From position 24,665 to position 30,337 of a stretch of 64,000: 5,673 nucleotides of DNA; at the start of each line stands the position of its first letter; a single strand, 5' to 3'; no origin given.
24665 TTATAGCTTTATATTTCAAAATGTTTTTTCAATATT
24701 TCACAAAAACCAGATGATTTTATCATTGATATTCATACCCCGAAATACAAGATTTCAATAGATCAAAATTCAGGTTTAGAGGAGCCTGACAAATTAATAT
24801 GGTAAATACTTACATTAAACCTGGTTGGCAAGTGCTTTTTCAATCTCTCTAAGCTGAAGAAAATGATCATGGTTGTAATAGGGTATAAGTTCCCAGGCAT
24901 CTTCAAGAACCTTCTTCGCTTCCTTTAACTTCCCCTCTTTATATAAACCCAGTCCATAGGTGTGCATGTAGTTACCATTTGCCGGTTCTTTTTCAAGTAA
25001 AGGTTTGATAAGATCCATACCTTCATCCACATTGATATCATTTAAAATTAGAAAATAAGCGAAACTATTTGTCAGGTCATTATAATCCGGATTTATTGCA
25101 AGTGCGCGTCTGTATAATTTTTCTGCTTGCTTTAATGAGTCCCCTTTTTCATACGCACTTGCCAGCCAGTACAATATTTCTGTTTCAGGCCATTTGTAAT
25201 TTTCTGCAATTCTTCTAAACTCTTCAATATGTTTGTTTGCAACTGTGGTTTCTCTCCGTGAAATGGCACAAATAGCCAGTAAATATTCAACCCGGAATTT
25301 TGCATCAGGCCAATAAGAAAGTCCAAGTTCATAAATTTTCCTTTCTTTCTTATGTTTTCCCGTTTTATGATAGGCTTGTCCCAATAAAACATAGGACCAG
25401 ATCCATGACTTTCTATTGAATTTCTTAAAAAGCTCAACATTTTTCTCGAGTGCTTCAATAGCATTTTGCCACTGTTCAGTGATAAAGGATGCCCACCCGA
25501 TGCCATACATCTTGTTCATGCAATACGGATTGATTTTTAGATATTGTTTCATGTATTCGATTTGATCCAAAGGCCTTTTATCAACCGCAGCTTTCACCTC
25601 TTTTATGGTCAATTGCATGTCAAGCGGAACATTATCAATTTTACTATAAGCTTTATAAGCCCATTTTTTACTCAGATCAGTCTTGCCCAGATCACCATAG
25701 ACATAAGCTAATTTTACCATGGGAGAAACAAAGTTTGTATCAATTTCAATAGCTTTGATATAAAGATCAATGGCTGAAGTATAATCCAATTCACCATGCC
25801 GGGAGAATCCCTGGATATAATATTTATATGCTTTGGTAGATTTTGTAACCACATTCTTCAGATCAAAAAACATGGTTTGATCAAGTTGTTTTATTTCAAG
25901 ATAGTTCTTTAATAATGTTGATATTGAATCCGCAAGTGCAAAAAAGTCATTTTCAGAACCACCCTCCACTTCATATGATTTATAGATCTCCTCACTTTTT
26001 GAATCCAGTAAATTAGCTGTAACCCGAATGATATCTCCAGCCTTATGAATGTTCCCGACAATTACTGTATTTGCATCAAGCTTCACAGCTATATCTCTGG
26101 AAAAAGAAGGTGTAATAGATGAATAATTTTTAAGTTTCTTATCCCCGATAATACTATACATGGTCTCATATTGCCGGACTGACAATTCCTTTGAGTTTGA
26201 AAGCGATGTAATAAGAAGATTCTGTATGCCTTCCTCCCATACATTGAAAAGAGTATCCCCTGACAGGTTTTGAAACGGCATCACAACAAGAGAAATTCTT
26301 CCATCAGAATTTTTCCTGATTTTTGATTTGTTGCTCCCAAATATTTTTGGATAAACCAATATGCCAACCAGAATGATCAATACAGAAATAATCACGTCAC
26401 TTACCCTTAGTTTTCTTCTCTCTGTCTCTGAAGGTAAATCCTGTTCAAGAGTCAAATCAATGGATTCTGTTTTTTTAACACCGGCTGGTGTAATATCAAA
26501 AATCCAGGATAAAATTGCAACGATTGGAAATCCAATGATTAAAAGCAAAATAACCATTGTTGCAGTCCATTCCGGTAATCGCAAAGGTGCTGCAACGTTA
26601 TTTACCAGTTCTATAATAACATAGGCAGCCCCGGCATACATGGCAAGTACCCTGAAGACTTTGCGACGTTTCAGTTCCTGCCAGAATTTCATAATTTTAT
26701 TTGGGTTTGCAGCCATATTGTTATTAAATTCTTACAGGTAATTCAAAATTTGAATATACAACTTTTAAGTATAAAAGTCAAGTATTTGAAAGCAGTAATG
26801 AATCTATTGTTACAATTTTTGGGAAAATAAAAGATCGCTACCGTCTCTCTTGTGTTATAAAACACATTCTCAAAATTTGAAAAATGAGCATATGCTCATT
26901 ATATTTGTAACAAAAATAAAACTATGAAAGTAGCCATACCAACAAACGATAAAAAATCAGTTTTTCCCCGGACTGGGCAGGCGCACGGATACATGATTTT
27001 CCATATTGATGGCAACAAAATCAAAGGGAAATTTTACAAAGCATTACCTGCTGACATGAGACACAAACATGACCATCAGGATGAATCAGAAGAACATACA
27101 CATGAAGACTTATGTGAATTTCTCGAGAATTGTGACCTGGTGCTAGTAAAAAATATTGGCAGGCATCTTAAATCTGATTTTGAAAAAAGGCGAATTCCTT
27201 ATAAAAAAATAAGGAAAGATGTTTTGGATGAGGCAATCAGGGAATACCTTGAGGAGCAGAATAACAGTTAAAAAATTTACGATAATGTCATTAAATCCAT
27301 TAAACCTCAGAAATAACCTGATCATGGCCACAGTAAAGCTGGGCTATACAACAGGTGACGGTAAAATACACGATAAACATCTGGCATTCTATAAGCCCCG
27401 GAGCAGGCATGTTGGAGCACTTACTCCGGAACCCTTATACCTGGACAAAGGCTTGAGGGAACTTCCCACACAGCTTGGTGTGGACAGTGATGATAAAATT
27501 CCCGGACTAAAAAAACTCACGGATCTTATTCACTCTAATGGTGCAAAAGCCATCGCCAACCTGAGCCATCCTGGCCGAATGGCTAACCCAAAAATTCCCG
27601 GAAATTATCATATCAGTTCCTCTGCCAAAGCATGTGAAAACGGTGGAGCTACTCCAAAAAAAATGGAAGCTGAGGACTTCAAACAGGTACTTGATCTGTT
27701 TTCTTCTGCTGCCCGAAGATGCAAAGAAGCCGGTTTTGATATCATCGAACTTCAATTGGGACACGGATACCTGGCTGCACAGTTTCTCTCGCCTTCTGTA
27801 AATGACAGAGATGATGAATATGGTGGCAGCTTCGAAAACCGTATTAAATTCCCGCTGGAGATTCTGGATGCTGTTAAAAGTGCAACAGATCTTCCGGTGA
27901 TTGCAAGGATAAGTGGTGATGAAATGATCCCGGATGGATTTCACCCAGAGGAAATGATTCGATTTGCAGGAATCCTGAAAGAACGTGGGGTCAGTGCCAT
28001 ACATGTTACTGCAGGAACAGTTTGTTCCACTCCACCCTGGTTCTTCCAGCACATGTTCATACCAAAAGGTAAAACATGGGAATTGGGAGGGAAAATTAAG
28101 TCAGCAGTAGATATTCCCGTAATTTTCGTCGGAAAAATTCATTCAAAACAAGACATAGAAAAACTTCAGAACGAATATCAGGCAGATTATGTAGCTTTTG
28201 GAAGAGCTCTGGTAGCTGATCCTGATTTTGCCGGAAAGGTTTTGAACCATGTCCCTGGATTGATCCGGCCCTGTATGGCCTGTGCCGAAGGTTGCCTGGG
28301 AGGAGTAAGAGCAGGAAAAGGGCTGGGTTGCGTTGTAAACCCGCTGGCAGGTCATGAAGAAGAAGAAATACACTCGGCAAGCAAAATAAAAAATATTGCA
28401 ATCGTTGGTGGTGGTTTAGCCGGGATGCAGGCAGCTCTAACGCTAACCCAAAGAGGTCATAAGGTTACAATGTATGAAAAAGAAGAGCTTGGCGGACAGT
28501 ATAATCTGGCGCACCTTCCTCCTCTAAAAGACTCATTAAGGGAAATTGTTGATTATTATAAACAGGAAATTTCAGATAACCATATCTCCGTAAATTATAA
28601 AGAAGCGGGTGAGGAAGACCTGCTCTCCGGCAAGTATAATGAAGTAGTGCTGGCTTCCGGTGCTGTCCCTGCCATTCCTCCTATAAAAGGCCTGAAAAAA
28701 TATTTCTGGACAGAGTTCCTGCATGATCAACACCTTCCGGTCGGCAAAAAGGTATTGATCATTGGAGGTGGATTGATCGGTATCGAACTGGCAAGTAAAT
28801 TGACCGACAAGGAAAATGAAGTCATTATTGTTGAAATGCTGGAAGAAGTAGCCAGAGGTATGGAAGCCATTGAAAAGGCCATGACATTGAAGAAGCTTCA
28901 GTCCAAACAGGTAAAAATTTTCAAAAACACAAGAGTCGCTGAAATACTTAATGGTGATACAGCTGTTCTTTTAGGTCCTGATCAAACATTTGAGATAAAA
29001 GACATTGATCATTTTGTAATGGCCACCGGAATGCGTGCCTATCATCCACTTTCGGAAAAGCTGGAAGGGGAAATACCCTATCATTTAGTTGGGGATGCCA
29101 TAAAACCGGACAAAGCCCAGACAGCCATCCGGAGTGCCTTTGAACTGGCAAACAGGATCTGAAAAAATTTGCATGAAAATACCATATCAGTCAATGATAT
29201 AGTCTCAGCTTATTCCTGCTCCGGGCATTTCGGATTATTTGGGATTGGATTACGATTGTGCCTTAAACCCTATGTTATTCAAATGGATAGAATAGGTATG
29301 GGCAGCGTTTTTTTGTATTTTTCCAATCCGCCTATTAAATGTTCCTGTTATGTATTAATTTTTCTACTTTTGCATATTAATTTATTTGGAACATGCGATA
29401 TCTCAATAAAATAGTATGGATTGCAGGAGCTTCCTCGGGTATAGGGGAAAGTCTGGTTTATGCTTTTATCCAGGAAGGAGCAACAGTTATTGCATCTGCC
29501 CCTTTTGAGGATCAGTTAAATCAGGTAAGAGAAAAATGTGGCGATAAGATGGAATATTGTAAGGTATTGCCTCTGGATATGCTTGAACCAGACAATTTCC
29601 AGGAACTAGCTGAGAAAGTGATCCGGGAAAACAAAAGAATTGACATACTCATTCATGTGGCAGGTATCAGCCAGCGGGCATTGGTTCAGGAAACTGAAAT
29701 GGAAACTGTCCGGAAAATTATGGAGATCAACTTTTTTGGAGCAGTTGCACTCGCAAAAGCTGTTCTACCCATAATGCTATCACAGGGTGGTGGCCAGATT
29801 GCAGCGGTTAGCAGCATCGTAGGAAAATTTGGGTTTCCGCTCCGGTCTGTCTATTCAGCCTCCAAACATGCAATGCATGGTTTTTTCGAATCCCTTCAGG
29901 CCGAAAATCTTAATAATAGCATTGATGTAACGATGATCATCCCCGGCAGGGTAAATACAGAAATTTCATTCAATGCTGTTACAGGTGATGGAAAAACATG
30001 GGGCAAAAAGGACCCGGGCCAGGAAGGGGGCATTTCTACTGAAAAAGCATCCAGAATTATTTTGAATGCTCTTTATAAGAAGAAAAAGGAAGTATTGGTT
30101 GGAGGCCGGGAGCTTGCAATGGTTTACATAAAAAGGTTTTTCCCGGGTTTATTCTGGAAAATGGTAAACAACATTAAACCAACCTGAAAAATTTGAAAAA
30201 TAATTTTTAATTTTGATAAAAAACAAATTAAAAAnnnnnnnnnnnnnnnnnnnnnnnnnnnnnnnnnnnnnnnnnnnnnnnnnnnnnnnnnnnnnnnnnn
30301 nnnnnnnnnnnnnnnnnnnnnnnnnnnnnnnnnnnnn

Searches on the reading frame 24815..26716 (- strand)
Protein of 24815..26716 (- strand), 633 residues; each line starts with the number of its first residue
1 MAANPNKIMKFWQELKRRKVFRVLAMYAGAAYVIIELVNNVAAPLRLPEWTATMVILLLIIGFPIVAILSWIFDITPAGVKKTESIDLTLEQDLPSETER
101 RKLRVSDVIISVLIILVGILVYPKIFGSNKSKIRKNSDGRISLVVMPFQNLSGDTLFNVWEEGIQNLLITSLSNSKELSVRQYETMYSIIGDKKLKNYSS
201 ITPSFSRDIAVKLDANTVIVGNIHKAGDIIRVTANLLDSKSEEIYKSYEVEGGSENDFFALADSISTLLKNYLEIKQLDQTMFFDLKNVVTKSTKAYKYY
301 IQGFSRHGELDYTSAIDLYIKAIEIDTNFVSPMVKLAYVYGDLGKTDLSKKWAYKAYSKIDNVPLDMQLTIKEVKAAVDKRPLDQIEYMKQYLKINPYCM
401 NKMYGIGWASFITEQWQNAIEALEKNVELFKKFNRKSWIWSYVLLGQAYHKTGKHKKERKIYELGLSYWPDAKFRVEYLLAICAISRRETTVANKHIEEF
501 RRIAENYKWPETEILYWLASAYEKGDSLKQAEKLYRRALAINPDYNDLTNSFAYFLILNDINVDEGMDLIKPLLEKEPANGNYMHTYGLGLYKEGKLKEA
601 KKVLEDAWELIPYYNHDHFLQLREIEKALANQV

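Call 7: search_protein_families(library=pfam, proteins=[window:24815-26716:-], max_evalue=0.001)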
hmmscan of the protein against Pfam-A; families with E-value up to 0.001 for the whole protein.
window:24815-26716:- (633 aa): 16 families
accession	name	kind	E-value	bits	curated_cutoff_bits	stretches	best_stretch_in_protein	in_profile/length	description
PF13181.12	TPR_8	-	1.7e-13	50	25.7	0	513-545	2-34/34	Tetratricopeptide repeat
PF13424.12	TPR_12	-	5.7e-13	49.3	30.1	1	411-464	14-70/77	Tetratricopeptide repeat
PF13428.12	TPR_14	-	6.3e-10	39.2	23.5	1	513-547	2-36/44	Tetratricopeptide repeat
PF07719.23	TPR_2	-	2.1e-09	37.2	27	1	513-545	2-34/34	Tetratricopeptide repeat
PF00515.34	TPR_1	-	3e-08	33.6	27.8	1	513-545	2-34/34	Tetratricopeptide repeat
PF14559.12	TPR_19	-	2.8e-07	31.2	25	0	512-544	25-57/68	Tetratricopeptide repeat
PF13431.12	TPR_17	-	3.8e-07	30.3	24.4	0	318-347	1-30/34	Tetratricopeptide repeat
PF13414.12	TPR_11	-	1.1e-06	28.6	26.8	0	311-344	9-42/42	TPR repeat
PF13432.12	TPR_16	-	1.4e-05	25.8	32.7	0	498-545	18-64/65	Tetratricopeptide repeat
PF23914.1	TPR_CcmH_CycH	-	5.1e-05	23.6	42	1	527-612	65-152/158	Cytochrome c-type biogenesis protein H TPR domain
PF13174.12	TPR_6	-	0.00022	22.1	26.3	0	515-544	3-32/33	Tetratricopeptide repeat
PF13429.12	TPR_15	-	0.00037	20.5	26.2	0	514-557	148-191/280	Tetratricopeptide repeat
PF13176.12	TPR_7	-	0.00041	20.7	27.9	0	518-547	5-34/36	Tetratricopeptide repeat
PF25063.1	ARM_TT21_C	-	0.00056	20.3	35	0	473-610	17-158/209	Tetratricopeptide repeat protein 21 C-terminal ARM domain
PF20308.4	TPR-S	-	0.00076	20.5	27.6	0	564-609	3-46/102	Tetratricopeptide Repeats-Sensor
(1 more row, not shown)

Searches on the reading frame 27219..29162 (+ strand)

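Call 7: search_protein_families(library=pfam, proteins=[window:27219-29162:+], max_evalue=0.001)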
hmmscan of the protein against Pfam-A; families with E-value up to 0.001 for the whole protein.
window:27219-29162:+ (647 aa): 18 families
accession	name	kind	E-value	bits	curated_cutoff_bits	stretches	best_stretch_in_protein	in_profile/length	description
PF00724.26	Oxidored_FMN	-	6.5e-57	193.8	27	1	23-345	6-339/342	NADH:flavin oxidoreductase / NADH oxidase family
PF07992.20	Pyr_redox_2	-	5.5e-31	108.5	26.1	1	392-615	2-247/291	Pyridine nucleotide-disulphide oxidoreductase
PF00070.33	Pyr_redox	-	4.5e-17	62.8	22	1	511-580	1-71/82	Pyridine nucleotide-disulphide oxidoreductase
PF01266.30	DAO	-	8.7e-14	52.2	27.9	1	393-426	2-37/353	FAD dependent oxidoreductase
PF13738.12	Pyr_redox_3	-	1.7e-13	51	30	1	475-609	127-271/305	Pyridine nucleotide-disulphide oxidoreductase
PF13450.12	NAD_binding_8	-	2.3e-10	41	21.9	1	395-427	1-34/68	NAD(P)-binding Rossmann-like domain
PF00890.30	FAD_binding_2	-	5.9e-10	39.3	20.4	1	393-431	2-48/414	FAD binding domain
PF03486.20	HI0933_like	-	1.2e-07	31.9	50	1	392-423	2-33/244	HI0933-like protein Rossmann domain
PF01262.27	AlaDh_PNT_C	-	1e-06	28.8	23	0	392-422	30-60/214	Alanine dehydrogenase/PNT, C-terminal domain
PF01134.28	GIDA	-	1.6e-06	27.9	22.1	1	393-421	2-30/391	Glucose inhibited division protein A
PF01494.25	FAD_binding_3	-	1.7e-06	28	22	0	393-422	4-33/349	FAD binding domain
PF02737.24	3HCDH_N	-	1.9e-06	28.3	22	0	392-423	1-32/180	3-hydroxyacyl-CoA dehydrogenase, NAD binding domain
PF13241.12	NAD_binding_7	-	1.1e-05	26.4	22.1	0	509-555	7-48/104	Putative NAD(P)-binding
PF12831.13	FAD_oxidored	-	1.6e-05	24.9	27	1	393-436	2-46/416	FAD dependent oxidoreductase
PF02254.24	TrkA_N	-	3.9e-05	24.4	23.8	0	512-549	1-38/116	TrkA-N domain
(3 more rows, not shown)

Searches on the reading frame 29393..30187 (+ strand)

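Call 7: search_protein_families(library=pfam, proteins=[window:29393-30187:+], max_evalue=0.001)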
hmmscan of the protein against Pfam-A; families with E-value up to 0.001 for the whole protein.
window:29393-30187:+ (264 aa): 4 families
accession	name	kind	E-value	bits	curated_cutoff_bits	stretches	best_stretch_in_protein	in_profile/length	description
PF00106.31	adh_short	-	1.1e-47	162.5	26.6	1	6-192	1-187/195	short chain dehydrogenase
PF13561.12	adh_short_C2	-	1.6e-31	110.1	27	1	12-192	1-181/236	Enoyl-(Acyl carrier protein) reductase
PF08659.16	KR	-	1.1e-13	51.9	22.6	1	8-175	3-170/180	KR domain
PF01370.27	Epimerase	-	1.2e-05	25.3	20.9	1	9-174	2-161/240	NAD dependent epimerase/dehydratase family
